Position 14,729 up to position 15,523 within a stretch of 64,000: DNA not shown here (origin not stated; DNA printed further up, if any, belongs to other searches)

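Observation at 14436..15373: Decayed Ser/Thr-kinase-like gene: degenerate N-lobe in one frame, linker-TM-tail in another, in a 950-bp stretch with no intact gene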

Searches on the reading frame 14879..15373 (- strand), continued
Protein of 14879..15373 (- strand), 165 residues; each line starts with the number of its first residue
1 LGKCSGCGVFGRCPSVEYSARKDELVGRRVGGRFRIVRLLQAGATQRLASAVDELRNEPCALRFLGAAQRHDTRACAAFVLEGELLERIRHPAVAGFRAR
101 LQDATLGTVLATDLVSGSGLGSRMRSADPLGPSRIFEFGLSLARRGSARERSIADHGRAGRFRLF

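Call 54: find_encoding_contigs(protein=P0011, flank=6000, max_places=6)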
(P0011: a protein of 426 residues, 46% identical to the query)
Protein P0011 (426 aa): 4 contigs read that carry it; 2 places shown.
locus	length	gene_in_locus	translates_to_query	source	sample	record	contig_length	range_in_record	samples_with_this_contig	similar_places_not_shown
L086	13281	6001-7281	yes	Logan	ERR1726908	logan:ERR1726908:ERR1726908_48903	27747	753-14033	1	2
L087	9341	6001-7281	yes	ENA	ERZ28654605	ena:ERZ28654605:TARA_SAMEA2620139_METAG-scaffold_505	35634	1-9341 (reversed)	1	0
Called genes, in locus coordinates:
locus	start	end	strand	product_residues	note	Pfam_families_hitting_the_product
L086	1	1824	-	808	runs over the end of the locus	PF05893:LuxC, PF00202:Aminotran_3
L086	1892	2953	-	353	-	PF04443:LuxE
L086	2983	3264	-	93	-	-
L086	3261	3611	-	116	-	PF13424:TPR_12 (faint), PF00515:TPR_1 (faint), PF07719:TPR_2 (weak), PF13428:TPR_14 (faint), PF13432:TPR_16 (weak), PF13414:TPR_11 (weak), PF14559:TPR_19, PF13181:TPR_8 (weak), +2 more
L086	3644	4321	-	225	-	-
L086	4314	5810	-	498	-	PF13231:PMT_2 (weak)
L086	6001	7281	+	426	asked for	-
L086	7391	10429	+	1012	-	PF12228:DUF3604 (faint)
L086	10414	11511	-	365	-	PF13795:HupE_UreJ_2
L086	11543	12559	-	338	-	PF04055:Radical_SAM, PF06968:BATS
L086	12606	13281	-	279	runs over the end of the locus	PF02985:HEAT (faint), PF13646:HEAT_2 (weak)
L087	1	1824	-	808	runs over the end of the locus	PF05893:LuxC, PF00202:Aminotran_3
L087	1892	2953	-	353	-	PF04443:LuxE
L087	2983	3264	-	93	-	-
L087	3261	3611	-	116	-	PF13424:TPR_12 (faint), PF00515:TPR_1 (faint), PF07719:TPR_2 (weak), PF13428:TPR_14 (faint), PF13432:TPR_16 (weak), PF13414:TPR_11 (weak), PF14559:TPR_19, PF13181:TPR_8 (weak), +2 more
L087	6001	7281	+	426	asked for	-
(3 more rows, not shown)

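Call 57: find_homologous_proteins(query=P0011, max_evalue=0.001)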
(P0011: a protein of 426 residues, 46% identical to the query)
Query P0011 (426 aa): 2 proteins with E <= 0.001 among 8000 candidates.
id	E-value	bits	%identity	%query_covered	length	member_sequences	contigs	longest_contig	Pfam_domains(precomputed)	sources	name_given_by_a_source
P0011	7.7e-270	913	100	100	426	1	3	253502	-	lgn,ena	-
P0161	2.5e-124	434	56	100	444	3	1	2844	-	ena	-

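Call 59: find_encoding_contigs(protein=P0161, flank=3000)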
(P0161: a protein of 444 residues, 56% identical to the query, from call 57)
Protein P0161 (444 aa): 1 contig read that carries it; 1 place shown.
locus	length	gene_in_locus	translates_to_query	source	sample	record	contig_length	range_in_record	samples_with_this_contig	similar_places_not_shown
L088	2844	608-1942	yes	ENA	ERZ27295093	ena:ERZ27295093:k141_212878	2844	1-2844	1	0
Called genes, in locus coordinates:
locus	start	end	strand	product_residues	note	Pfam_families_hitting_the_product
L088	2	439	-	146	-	?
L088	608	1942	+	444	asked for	-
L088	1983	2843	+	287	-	?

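Call 66: search_protein_families(library=ncbifam, proteins=[P0011, P0161], max_evalue=1)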
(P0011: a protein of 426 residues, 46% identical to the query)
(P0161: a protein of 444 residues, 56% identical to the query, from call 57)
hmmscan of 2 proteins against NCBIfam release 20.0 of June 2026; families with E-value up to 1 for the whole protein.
P0011 (426 aa): 3 families
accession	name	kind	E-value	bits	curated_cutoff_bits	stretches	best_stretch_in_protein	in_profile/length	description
NF033483.0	PknB_PASTA_kin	equivalog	4.7e-05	22.6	450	1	4-116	15-126/563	Stk1 family PASTA domain-containing Ser/Thr kinase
NF052427.1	StpK7MSMEG_1200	equivalog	0.0015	17.1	900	1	4-116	15-127/601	serine/threonine protein kinase StpK7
NF047361.1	blaASDC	exception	0.054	12.4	850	1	47-155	273-382/394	ASDC family class C beta-lactamase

P0161 (444 aa): 1 family
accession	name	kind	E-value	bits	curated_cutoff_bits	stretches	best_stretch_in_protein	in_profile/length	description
NF033483.0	PknB_PASTA_kin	equivalog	0.0011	18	450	1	4-113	15-123/563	Stk1 family PASTA domain-containing Ser/Thr kinase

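Call 70: search_solved_structures(query=A7, max_evalue=1, show_alignments=1)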
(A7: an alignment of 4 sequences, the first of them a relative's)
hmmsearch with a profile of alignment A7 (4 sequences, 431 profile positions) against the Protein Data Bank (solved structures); distinct sequences matched with E-value up to 1: 10.
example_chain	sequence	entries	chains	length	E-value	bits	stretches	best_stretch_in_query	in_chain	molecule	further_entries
2h34_A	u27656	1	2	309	8.8e-05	24.7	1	2-142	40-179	Serine/threonine-protein kinase pknE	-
5m08_A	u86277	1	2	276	9.3e-05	24.6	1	25-156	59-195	Serine/threonine-protein kinase PknI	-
5m09_A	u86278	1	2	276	0.00013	24.2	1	25-156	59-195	Serine/threonine-protein kinase PknI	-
5m07_A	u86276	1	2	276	0.00016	23.8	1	25-156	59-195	Serine/threonine-protein kinase PknI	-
5m06_A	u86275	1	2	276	0.00016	23.8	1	25-156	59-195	Serine/threonine-protein kinase PknI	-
5xka_A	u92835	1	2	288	0.00017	23.8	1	25-156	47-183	Serine/threonine-protein kinase PknI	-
7naa_A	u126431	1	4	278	0.21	13.6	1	25-136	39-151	Non-specific serine/threonine protein kinase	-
3orm_A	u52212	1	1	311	0.35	12.8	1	24-113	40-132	Serine/threonine protein kinase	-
4tpt_A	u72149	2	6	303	0.71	11.8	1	33-109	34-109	LIM domain kinase 2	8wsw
5nxd_A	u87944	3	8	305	0.72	11.8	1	33-109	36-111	LIM domain kinase 2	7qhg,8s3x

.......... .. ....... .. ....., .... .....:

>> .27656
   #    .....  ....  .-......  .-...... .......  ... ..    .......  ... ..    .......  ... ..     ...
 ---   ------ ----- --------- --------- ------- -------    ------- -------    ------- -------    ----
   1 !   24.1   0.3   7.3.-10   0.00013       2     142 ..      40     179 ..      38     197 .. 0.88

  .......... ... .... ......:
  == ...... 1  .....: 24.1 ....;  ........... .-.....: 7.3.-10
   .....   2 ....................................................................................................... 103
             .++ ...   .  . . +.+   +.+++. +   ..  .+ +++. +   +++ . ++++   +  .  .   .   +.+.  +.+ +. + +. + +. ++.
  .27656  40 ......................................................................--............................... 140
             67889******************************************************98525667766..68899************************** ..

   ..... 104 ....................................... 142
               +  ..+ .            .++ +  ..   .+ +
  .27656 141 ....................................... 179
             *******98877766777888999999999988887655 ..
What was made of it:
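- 14884..14943 (-): Frame C segment '(AVA).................'. It corresponds to the end of helix alphaE and the position of the kinase catalytic loop. 'PVDF' aligns with 'GVTF'/'PVTF' of the orthologues, where Phe replaces the HRD Asp. Call 70: the family profile aligns this position to 'THRD' of PknE.
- On Active Hanks-type protein kinase (Pfam PF00069 Pkinase): Call 70: the family profile gives PknE E 8.8e-5. Call 70: the orthologues have '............' against '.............', and 'LRLR/LRLQ' against 'VDFG'.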

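Call 79: predict_structure(alignment_id=A7)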
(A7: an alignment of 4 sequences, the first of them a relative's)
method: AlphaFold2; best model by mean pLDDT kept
length: 426 residues; sequences in the alignment: 4
mean_pLDDT: 42.5   pTM: 0.27
mean pLDDT of the five models: 42.5, 41.6, 38.7, 38.6, 37.3
residues with pLDDT >= 90: 0; 70-90: 30; 50-70: 59; < 50: 337
segments of 3 or more residues with pLDDT < 50: 1-16, 18-22, 24-30, 45-110, 112-114, 116-202, 211-213, 218-220, 226-235, 290-360, 367-395, 399-401, 411-426
pLDDT, mean of each block of 10 residues (from residue 1): 31 46 47 54 49 40 30 26 29 38 48 45 33 31 41 45 30 24 25 37 50 47 46 51 75 76 74 71 64 37 42 40 28 22 31 43 50 33 30 44 49 39 27
secondary structure, 60 per line:
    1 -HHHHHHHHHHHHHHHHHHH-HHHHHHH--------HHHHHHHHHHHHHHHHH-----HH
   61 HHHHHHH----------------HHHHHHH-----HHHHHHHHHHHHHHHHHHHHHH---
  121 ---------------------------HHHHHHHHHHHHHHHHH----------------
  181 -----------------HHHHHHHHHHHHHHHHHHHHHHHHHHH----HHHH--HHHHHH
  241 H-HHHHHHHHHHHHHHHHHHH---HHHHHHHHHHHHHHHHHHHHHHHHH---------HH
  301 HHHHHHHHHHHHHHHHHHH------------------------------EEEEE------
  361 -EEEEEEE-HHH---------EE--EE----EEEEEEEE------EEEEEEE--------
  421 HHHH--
elements in order: H2-20 H22-28 H37-53 H59-67 H84-90 H96-117 H148-164 H198-224 H229-232 H235-241 H243-261 H265-289 H299-319 E350-354 E362-368 E392-399 E406-412 H421-424
